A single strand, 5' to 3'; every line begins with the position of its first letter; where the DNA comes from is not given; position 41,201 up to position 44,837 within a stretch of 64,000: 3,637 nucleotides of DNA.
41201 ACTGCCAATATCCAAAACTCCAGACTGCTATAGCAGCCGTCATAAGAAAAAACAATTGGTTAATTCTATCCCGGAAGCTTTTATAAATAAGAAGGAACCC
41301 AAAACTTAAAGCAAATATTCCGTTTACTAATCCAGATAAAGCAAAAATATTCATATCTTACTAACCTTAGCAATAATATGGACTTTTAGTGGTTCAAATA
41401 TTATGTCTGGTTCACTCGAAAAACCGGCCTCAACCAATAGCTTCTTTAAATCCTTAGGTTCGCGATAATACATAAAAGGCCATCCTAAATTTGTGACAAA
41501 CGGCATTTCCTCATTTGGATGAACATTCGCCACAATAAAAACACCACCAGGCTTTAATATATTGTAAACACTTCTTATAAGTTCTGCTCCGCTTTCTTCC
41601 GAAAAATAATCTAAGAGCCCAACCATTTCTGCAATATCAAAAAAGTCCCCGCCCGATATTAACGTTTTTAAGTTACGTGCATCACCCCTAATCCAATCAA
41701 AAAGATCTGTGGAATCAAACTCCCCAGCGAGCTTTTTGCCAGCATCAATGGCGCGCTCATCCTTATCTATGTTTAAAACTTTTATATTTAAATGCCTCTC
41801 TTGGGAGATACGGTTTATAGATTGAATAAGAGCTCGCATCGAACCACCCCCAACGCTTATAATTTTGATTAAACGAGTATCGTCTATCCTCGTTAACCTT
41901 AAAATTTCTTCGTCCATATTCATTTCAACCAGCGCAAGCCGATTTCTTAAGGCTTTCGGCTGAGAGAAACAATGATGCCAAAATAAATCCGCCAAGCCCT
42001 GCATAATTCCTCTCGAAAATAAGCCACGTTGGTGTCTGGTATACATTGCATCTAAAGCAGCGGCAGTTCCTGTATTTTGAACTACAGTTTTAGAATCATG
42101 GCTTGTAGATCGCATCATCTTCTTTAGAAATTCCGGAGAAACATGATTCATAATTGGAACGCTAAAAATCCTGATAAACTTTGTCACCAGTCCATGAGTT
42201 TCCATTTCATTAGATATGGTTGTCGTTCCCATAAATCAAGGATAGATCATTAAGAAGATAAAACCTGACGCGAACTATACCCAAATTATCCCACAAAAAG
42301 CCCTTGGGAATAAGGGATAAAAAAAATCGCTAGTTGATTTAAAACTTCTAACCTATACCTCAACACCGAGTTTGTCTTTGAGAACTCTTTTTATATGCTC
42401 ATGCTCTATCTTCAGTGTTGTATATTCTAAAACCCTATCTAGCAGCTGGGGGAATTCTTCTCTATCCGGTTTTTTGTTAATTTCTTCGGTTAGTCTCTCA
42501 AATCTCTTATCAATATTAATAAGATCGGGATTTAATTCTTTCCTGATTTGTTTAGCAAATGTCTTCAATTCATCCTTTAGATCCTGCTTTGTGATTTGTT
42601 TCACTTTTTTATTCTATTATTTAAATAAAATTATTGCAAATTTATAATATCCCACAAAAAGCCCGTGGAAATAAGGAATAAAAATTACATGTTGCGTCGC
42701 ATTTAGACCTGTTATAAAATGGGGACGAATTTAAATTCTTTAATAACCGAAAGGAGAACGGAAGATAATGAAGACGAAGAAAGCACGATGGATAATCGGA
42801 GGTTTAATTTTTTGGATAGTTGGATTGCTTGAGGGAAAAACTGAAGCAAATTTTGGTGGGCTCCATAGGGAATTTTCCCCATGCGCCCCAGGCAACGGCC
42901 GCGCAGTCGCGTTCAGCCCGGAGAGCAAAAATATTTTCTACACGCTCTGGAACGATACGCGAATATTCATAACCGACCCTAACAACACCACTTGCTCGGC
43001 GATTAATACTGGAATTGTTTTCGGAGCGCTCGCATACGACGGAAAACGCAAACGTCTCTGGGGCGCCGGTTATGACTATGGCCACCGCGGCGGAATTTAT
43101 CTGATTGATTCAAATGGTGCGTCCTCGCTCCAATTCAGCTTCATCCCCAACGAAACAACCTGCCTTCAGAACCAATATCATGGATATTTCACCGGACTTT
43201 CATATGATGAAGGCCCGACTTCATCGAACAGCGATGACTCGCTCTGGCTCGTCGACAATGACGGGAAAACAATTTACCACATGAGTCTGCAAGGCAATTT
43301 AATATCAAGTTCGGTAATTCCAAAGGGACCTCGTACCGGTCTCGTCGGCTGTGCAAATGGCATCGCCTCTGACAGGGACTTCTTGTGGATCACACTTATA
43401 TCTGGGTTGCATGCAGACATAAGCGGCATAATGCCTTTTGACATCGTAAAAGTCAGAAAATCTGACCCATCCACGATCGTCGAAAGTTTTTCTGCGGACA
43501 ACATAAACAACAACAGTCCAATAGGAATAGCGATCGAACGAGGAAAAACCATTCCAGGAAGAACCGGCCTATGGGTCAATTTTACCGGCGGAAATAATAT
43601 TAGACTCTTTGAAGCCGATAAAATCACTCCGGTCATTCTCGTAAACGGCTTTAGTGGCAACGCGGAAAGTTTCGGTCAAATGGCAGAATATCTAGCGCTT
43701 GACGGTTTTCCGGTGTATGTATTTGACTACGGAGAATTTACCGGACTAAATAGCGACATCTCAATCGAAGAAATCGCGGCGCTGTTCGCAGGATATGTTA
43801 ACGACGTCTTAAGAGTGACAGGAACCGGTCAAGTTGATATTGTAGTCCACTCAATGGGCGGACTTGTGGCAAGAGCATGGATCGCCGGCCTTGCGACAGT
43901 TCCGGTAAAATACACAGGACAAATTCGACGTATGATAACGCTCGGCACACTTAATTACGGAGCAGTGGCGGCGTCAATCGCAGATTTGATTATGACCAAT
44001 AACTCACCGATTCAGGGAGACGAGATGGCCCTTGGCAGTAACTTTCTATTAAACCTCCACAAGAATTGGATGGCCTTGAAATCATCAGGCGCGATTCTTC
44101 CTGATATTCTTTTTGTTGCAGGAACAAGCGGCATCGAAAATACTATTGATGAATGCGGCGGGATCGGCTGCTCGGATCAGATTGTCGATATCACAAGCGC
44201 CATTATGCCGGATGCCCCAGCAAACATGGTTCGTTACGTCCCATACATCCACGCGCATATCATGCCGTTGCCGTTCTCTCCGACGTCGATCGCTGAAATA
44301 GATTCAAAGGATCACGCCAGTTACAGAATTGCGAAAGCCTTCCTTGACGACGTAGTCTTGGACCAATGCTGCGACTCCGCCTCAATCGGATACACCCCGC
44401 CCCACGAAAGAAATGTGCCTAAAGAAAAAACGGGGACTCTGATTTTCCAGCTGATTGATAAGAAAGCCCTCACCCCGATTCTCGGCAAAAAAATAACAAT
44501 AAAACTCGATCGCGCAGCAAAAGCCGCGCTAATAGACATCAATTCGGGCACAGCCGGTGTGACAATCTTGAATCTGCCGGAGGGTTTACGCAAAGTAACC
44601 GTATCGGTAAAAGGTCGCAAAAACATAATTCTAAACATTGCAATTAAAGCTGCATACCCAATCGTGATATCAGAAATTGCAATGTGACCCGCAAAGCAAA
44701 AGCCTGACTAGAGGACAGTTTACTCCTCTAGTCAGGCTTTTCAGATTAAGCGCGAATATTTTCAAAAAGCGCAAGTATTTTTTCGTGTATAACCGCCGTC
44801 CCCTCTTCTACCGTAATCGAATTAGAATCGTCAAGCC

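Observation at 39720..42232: Orphan multi-TM sensor kinase translationally coupled to a SAM methyltransferase, with no response regulator nearby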

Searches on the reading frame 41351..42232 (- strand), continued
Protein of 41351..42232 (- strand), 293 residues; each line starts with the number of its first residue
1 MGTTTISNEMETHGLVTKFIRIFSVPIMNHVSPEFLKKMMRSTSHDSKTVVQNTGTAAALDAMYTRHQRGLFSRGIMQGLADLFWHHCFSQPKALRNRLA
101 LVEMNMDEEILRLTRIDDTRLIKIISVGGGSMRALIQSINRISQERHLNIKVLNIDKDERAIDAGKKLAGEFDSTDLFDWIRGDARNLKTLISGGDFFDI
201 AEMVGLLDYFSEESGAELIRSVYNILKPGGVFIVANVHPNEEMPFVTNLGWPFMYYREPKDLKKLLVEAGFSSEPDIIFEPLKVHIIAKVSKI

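Call 36: search_protein_families(library=pfam, alignment_id=A1, max_evalue=0.01)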
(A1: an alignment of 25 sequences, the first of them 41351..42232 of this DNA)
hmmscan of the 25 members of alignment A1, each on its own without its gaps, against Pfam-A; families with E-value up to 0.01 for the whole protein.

A. member 1, window:41351-42232:- (293 aa): 6 families
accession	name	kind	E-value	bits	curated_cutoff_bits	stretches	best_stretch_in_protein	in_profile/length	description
PF13649.12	Methyltransf_25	-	1.2e-05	26.4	27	1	147-230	20-97/97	Methyltransferase domain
PF12147.14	Methyltransf_20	-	1.6e-05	24.7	21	1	37-272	52-290/309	Putative methyltransferase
PF08241.18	Methyltransf_11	-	2.4e-05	25.3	21.2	1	148-234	18-95/95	Methyltransferase domain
PF13847.12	Methyltransf_31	-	7.6e-05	22.9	27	1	127-243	10-118/145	Methyltransferase domain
PF08242.18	Methyltransf_12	-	0.00086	20.4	30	1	146-232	18-98/98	Methyltransferase domain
PF00891.24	Methyltransf_2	-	0.0019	18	22.3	1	113-271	55-209/210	O-methyltransferase domain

B. families by the number of members that match (of 25 scanned): 21 families
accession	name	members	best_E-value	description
PF13649.12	Methyltransf_25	25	3e-10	Methyltransferase domain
PF13847.12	Methyltransf_31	22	2.7e-10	Methyltransferase domain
PF12147.14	Methyltransf_20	22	8e-10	Putative methyltransferase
PF08242.18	Methyltransf_12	18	6.8e-06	Methyltransferase domain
PF08241.18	Methyltransf_11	17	1.7e-08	Methyltransferase domain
PF13489.12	Methyltransf_23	12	7.9e-06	Methyltransferase domain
PF01739.24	CheR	12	1.2e-05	CheR methyltransferase, SAM binding domain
PF01209.24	Ubie_methyltran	7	7e-06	ubiE/COQ5 methyltransferase family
PF00891.24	Methyltransf_2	6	0.00014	O-methyltransferase domain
PF13578.12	Methyltransf_24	3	0.00043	Methyltransferase domain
PF09243.16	Rsm22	3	0.0022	Mitochondrial small ribosomal subunit Rsm22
PF02353.26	CMAS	3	0.005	Mycolic acid cyclopropane synthetase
PF05185.22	PRMT5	2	6.9e-06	PRMT5 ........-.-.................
PF14737.11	DUF4470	2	0.0038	Domain of unknown function (DUF4470)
PF01170.24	UPF0020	2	0.0057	RMKL-like, methyltransferase domain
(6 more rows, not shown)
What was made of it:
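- On PF12147 Methyltransf_20: 22/25 relatives match, best E 8e-10 (call 36).
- There are weak sub-threshold CheR SAM-domain matches in 12/25 relatives (call 36).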

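Call 52: list_cluster_members(proteins=[window:41351-42232:-, window:39720-41354:-, window:39280-39561:-])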
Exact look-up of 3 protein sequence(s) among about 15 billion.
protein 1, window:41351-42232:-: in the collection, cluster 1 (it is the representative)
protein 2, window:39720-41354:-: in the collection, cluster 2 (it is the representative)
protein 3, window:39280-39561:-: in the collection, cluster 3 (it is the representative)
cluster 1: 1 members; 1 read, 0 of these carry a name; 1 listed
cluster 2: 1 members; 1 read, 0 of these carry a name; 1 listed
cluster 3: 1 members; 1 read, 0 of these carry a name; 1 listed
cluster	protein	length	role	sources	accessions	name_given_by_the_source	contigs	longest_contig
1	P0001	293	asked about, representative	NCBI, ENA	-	-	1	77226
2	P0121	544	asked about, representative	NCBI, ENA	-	-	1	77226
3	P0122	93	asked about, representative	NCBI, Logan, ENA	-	-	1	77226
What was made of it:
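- Tried and rejected: The cluster look-up gave no organism name (call 52).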

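Call 53: search_protein_families(library=pfam, proteins=[P0002], max_evalue=0.001)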
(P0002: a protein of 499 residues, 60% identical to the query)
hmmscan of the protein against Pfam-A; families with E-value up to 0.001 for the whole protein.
P0002 (499 aa): 6 families
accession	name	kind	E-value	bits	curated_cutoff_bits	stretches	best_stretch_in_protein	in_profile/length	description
PF01553.26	Acyltransferase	-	1.1e-15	58.1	23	1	26-164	2-131/132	Acyltransferase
PF13847.12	Methyltransf_31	-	4.4e-07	30.1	27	1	330-449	6-117/145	Methyltransferase domain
PF13649.12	Methyltransf_25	-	9.4e-07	29.9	27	1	331-437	1-97/97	Methyltransferase domain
PF08241.18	Methyltransf_11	-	1.8e-05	25.7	21.2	1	355-441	18-95/95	Methyltransferase domain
PF08242.18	Methyltransf_12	-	0.00044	21.4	30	1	332-439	1-98/98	Methyltransferase domain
PF12147.14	Methyltransf_20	-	0.00059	19.5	21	1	263-443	77-247/309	Putative methyltransferase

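Call 83: search_protein_representatives(alignment_id=A1)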
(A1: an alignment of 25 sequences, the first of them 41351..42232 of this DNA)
Query: 25 sequences, 292 profile positions. Proteins with E-value up to 0.001 (for the whole library): 3518; up to 1e-10: 1137; up to 1e-30: 317. The best 150 are listed.
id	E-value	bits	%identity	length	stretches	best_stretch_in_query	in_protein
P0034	1.7e-127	440.7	-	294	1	1-292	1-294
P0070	3.8e-116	403.4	-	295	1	3-292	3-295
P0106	9.6e-114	395.6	-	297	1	4-291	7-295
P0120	1.7e-110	384.9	-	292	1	1-292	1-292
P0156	1.0e-109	382.4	-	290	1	1-292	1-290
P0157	1.4e-93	329.4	-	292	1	7-292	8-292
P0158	1.7e-93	329.1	-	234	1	60-292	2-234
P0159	3.1e-80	285.6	-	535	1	8-292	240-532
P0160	1.4e-78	280.1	-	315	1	7-292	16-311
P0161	4.5e-76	271.9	-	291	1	1-291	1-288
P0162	1.3e-75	270.4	-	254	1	41-291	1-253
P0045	3.9e-75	268.8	-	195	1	2-195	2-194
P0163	5.4e-74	265.1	-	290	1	1-292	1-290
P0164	1.7e-71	256.9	-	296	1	10-292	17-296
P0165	7.0e-71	254.9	-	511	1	8-289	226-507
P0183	6.1e-61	222.2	-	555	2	9-289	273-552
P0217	7.1e-55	202.3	-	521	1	10-292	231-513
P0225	7.9e-53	195.6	-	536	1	10-290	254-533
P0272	2.3e-43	164.6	-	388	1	50-291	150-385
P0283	1.7e-42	161.7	-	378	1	51-290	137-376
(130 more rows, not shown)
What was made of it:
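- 41351..42232 (-): SAM-dependent methyltransferase, 293 aa: an N-terminal helical lid (about residues 1-116, conserved FWHH............) plus a Rossmann core (GGGSxR motif I, D156, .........). PF12147-like small-molecule type. Family size 317 clusters (50% identity) at E<=1e-30 (call 83).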

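Call 84: search_protein_families(library=pfam, proteins=[P0159, P0165, P0183, P0217, P0225, P0272, P0283], max_evalue=0.0001)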
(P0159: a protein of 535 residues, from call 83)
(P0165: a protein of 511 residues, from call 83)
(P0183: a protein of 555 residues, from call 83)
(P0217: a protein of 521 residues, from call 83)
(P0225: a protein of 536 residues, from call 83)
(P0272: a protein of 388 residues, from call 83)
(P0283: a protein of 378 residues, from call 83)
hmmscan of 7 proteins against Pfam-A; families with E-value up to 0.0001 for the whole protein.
P0159 (535 aa): 2 families
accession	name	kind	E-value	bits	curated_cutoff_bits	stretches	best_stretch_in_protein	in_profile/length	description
PF01553.26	Acyltransferase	-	1.8e-15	57.4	23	1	34-174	10-131/132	Acyltransferase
PF12147.14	Methyltransf_20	-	1.7e-06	27.9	21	1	329-474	108-246/309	Putative methyltransferase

P0165 (511 aa): 3 families
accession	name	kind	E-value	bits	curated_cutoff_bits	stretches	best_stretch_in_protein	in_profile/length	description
PF01553.26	Acyltransferase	-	7.9e-12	45.6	23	1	23-161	3-130/132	Acyltransferase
PF13847.12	Methyltransf_31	-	8.7e-06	25.9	27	1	336-454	2-113/145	Methyltransferase domain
PF13649.12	Methyltransf_25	-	6.5e-05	24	27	0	341-446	1-97/97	Methyltransferase domain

P0183 (555 aa): 4 families
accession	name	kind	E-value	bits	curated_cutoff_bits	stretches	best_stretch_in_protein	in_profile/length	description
PF00561.26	Abhydrolase_1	-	3.5e-11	43.7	25.8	1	15-146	2-125/245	alpha/beta hydrolase fold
PF12146.15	Hydrolase_4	-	8.2e-09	35.5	27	1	14-145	5-138/239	Serine aminopeptidase, S33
PF12697.13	Abhydrolase_6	-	2.6e-06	28.7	26.3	1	16-167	1-144/217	Alpha/beta hydrolase family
PF13649.12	Methyltransf_25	-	3.7e-05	24.8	27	0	385-492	1-97/97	Methyltransferase domain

P0217 (521 aa): 1 family
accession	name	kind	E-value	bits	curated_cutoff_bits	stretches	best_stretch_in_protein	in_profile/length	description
PF01553.26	Acyltransferase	-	2.4e-17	63.4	23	1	35-167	1-131/132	Acyltransferase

P0225 (536 aa): 1 family
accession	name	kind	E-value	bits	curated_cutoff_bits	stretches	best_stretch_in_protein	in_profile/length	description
PF01553.26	Acyltransferase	-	1.8e-11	44.4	23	1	36-175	1-131/132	Acyltransferase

P0272 (388 aa): 4 families
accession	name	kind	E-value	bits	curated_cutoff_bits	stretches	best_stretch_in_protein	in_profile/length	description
PF12147.14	Methyltransf_20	-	1.4e-08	34.8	21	1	156-369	74-294/309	Putative methyltransferase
PF13649.12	Methyltransf_25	-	4e-06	27.9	27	1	220-323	2-97/97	Methyltransferase domain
PF08242.18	Methyltransf_12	-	1.7e-05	25.9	30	1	220-325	1-98/98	Methyltransferase domain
PF13847.12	Methyltransf_31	-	3e-05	24.2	27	1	217-330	5-112/145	Methyltransferase domain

P0283 (378 aa): 3 families
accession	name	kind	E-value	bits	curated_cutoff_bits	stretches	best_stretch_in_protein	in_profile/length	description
PF12147.14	Methyltransf_20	-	6.9e-10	39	21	1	175-375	101-306/309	Putative methyltransferase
PF13649.12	Methyltransf_25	-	8.3e-06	26.9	27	1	214-317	2-97/97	Methyltransferase domain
PF13847.12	Methyltransf_31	-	1.2e-05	25.5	27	1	209-325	3-113/145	Methyltransferase domain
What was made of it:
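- Among the 150 best family representatives checked, four of the 510-555-aa proteins are PlsC-methyltransferase fusions and one is an alpha/beta-hydrolase-methyltransferase fusion (calls 83, 84).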

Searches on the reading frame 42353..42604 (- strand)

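Call 3: search_protein_families(library=pfam, proteins=[window:42353-42604:-], max_evalue=0.01)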
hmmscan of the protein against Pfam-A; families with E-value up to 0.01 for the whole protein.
window:42353-42604:- (83 aa): 0 families

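Call 58: search_protein_families(library=pfam, proteins=[window:42353-42604:-], max_evalue=1)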
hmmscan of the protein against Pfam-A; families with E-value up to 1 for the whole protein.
window:42353-42604:- (83 aa): 2 families
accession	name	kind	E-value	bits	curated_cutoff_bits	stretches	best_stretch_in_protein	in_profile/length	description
PF13848.12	Thioredoxin_6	-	0.031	14.6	27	1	6-54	110-155/184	Thioredoxin-like domain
PF18780.6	HNH_repeat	-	0.3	11.9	26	0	36-52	11-27/54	Homing endonuclease associated repeat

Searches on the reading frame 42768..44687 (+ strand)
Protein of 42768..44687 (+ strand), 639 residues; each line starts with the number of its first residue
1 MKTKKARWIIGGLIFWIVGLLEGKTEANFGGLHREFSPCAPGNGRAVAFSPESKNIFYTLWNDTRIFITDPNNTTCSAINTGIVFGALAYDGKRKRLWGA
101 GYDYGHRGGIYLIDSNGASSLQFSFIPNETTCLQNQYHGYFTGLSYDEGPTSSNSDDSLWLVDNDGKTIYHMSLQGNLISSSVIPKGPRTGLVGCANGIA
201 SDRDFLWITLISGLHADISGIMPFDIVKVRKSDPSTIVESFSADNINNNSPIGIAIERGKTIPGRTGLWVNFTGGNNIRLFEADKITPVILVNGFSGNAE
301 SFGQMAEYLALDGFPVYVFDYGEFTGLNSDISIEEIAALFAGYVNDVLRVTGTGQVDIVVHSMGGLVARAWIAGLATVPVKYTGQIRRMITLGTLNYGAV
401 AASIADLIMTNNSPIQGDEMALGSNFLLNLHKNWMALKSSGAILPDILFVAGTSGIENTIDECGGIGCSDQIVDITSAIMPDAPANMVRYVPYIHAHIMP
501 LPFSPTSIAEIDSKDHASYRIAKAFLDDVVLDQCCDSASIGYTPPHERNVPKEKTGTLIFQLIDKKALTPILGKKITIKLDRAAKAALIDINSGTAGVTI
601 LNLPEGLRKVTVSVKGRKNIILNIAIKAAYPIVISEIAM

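Call 3: search_protein_families(library=pfam, proteins=[window:42768-44687:+], max_evalue=0.01)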
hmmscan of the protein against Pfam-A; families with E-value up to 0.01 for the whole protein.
window:42768-44687:+ (639 aa): 9 families
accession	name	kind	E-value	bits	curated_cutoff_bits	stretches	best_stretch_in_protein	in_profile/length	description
PF01674.24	Lipase_2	-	4.2e-10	40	20.3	1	287-406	2-133/219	Lipase (class 2)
PF00561.26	Abhydrolase_1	-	5.9e-09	36.4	25.8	1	288-394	2-102/245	alpha/beta hydrolase fold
PF12697.13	Abhydrolase_6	-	3.2e-07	31.7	26.3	1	289-379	1-93/217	Alpha/beta hydrolase family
PF24096.1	DUF7379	-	7.8e-05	23.1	33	1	354-403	70-119/191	Domain of unknown function (DUF7379)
PF12146.15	Hydrolase_4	-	0.00013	21.8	27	1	289-394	7-109/239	Serine aminopeptidase, S33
PF05057.20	DUF676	-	0.00015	21.8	20.3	1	289-381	8-105/217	Putative serine esterase (DUF676)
PF07819.20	PGAP1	-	0.00024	21.3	24.3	1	351-394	88-127/233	PGAP1-like alpha/beta domain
PF02089.21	Palm_thioest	-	0.0043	17.2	26.8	1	288-403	1-117/254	Palmitoyl protein thioesterase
PF02273.21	Acyl_transf_2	-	0.0051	16.5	20.3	1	288-374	32-121/294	Acyl transferase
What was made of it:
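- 42768..44687 (+): Secreted lipase-like alpha/beta-hydrolase, 639 aa (N-terminal hydrophobic leader; Lipase_2 domain at 287-406), sitting in the slot between PlsC and the methyltransferase. Context only; this gene itself is not conserved there. Pfam (call 3).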
